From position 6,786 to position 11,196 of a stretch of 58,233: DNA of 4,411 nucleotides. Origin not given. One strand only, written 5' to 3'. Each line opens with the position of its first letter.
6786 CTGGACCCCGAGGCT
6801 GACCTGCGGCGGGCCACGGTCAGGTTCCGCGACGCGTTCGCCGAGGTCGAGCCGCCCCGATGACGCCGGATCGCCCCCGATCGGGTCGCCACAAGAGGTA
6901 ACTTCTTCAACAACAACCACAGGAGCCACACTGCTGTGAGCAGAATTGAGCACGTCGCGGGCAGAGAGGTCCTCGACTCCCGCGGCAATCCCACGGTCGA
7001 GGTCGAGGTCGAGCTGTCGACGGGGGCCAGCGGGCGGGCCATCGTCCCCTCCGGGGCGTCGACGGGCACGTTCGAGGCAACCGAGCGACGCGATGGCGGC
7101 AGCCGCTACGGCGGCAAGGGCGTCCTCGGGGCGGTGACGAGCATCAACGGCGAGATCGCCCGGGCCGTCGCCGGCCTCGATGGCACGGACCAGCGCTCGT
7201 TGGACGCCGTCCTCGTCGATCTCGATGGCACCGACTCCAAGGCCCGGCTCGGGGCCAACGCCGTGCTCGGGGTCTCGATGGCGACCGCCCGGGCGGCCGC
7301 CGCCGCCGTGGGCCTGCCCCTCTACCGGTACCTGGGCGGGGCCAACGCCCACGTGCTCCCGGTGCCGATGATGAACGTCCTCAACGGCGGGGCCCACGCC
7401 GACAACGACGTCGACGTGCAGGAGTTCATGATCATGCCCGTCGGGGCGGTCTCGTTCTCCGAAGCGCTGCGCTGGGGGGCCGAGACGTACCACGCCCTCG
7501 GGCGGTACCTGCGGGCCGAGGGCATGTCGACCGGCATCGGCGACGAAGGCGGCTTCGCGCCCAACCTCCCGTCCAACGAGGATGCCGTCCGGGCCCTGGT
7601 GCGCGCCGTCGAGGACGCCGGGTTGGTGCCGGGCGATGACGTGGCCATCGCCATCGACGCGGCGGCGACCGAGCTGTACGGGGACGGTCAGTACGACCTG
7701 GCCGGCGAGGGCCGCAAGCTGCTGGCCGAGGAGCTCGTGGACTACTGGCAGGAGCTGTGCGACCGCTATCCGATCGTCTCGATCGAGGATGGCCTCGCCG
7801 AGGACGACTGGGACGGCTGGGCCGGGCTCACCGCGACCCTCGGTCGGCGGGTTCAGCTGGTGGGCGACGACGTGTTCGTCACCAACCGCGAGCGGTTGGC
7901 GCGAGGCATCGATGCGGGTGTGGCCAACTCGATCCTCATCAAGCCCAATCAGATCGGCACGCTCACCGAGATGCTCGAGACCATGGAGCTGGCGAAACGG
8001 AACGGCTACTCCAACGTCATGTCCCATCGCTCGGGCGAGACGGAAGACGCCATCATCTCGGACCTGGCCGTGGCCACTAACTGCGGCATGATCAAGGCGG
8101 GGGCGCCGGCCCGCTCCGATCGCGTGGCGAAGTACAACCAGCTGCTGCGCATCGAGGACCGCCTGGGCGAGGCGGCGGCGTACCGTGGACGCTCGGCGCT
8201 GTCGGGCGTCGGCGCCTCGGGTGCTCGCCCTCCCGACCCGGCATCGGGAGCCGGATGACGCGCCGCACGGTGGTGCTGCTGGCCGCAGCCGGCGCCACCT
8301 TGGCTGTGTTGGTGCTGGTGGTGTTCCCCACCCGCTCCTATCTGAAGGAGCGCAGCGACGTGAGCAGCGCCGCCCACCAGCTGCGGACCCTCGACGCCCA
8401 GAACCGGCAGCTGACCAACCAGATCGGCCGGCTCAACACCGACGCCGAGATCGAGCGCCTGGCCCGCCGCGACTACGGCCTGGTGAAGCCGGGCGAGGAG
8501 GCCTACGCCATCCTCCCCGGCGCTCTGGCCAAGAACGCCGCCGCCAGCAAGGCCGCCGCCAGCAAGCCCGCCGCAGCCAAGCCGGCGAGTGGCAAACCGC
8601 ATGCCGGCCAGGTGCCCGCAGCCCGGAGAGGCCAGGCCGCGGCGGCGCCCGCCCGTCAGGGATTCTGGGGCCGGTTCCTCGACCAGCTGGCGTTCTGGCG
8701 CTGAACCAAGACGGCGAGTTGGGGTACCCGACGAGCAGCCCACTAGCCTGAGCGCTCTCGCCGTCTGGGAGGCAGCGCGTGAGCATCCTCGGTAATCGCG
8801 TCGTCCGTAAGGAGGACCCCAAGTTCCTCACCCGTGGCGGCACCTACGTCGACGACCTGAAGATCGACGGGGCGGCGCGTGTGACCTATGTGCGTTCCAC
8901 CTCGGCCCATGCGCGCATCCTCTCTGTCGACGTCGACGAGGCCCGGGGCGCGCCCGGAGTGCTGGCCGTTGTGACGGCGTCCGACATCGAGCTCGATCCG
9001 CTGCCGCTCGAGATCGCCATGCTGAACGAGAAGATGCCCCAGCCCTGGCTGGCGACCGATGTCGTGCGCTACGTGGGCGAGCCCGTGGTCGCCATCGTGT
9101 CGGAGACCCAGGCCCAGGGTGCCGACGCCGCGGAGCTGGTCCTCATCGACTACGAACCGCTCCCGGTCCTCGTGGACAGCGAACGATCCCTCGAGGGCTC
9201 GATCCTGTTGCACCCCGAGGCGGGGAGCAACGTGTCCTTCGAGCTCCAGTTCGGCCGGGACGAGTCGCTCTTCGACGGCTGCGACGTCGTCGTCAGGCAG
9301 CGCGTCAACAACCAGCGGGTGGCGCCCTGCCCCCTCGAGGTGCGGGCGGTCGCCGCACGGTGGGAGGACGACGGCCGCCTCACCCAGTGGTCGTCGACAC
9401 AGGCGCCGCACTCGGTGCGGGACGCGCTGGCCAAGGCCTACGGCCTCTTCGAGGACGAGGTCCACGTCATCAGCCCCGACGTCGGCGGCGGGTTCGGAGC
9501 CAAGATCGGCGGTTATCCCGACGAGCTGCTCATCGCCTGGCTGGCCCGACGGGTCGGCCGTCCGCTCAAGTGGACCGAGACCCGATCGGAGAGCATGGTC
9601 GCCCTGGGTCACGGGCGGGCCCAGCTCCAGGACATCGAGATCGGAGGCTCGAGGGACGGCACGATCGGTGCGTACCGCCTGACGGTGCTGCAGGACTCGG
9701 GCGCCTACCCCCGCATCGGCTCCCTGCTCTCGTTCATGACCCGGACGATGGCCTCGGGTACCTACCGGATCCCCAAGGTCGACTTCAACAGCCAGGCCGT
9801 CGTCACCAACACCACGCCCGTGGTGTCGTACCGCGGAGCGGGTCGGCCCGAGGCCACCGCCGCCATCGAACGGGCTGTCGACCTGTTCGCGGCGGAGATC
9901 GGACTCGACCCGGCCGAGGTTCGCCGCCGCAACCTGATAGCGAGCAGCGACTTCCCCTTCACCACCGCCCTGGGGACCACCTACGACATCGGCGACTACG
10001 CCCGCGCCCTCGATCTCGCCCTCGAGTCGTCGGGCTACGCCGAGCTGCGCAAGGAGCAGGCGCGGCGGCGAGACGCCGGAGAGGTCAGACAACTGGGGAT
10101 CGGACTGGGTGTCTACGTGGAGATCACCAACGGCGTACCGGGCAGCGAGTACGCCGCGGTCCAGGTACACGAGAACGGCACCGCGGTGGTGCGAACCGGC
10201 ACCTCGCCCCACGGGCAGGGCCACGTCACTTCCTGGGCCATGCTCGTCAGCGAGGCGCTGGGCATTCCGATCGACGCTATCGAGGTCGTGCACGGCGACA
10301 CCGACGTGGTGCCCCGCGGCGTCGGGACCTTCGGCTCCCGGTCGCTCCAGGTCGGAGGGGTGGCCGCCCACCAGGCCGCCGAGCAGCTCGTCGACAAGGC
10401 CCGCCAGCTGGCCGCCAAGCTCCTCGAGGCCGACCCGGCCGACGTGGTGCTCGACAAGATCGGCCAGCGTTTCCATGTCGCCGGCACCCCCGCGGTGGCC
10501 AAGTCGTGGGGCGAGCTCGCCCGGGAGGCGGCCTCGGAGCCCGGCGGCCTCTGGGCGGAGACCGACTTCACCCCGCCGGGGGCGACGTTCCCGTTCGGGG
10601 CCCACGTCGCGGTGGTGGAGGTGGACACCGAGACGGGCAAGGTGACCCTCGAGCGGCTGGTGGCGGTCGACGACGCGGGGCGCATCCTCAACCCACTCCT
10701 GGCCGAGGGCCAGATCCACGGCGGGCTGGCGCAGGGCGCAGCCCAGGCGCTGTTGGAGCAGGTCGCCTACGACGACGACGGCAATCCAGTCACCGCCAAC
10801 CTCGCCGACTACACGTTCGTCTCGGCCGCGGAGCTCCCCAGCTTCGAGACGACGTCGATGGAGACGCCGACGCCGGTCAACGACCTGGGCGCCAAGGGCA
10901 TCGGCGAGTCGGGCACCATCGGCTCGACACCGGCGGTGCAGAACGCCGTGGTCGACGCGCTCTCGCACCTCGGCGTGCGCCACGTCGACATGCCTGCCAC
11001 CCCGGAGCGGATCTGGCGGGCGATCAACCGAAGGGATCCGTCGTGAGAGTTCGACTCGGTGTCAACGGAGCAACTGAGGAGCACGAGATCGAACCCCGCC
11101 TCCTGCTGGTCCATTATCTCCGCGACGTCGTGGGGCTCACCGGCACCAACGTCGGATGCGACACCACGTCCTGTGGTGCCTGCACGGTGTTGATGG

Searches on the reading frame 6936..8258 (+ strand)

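Call 26: search_protein_families(library=pfam, proteins=[window:6936-8258:+], max_evalue=0.001)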
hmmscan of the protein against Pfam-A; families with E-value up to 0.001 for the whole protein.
window:6936-8258:+ (440 aa): 3 families
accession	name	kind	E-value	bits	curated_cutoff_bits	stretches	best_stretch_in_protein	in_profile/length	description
PF00113.28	Enolase_C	-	5.1e-122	407.3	21.5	1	139-421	2-292/296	Enolase, C-terminal TIM barrel domain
PF03952.21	Enolase_N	-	1.4e-52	177.7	35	1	4-133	1-131/131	Enolase, N-terminal domain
PF13378.12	MR_MLE_C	-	8.6e-06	26.1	29.4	1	242-378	35-168/219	Enolase C-terminal domain-like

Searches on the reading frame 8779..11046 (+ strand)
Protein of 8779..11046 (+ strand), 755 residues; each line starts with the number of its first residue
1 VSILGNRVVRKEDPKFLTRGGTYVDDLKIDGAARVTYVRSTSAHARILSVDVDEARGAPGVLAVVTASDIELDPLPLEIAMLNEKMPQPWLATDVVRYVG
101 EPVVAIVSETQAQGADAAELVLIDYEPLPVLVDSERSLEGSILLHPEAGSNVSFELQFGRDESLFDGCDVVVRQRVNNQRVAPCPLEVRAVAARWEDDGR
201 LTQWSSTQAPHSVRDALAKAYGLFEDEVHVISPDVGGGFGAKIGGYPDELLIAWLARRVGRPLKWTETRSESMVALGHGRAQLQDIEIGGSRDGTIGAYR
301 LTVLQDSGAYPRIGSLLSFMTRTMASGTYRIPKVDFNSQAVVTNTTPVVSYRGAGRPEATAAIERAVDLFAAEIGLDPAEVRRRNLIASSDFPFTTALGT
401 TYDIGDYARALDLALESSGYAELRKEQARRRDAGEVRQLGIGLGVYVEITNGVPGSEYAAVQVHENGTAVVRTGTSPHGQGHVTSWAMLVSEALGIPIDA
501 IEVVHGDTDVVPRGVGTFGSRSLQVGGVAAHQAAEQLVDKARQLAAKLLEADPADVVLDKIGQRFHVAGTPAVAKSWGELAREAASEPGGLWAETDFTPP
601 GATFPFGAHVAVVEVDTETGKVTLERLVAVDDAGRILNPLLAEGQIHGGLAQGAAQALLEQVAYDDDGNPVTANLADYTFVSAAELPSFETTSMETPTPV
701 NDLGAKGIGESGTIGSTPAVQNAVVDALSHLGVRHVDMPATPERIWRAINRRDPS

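Call 26: search_protein_families(library=pfam, proteins=[window:8779-11046:+], max_evalue=0.001)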
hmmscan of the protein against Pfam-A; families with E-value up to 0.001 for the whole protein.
window:8779-11046:+ (755 aa): 3 families
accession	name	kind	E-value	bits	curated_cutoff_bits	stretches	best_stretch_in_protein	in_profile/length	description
PF20256.3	MoCoBD_2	-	2.2e-83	280.5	27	1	414-687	2-283/283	Molybdopterin cofactor-binding domain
PF02738.23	MoCoBD_1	-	8e-77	258.1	27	1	144-386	1-244/244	Molybdopterin cofactor-binding domain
PF01315.27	Ald_Xan_dh_C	-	2.1e-25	89.6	31.3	1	22-129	5-110/110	Aldehyde oxidase and xanthine dehydrogenase, a/b hammerhead domain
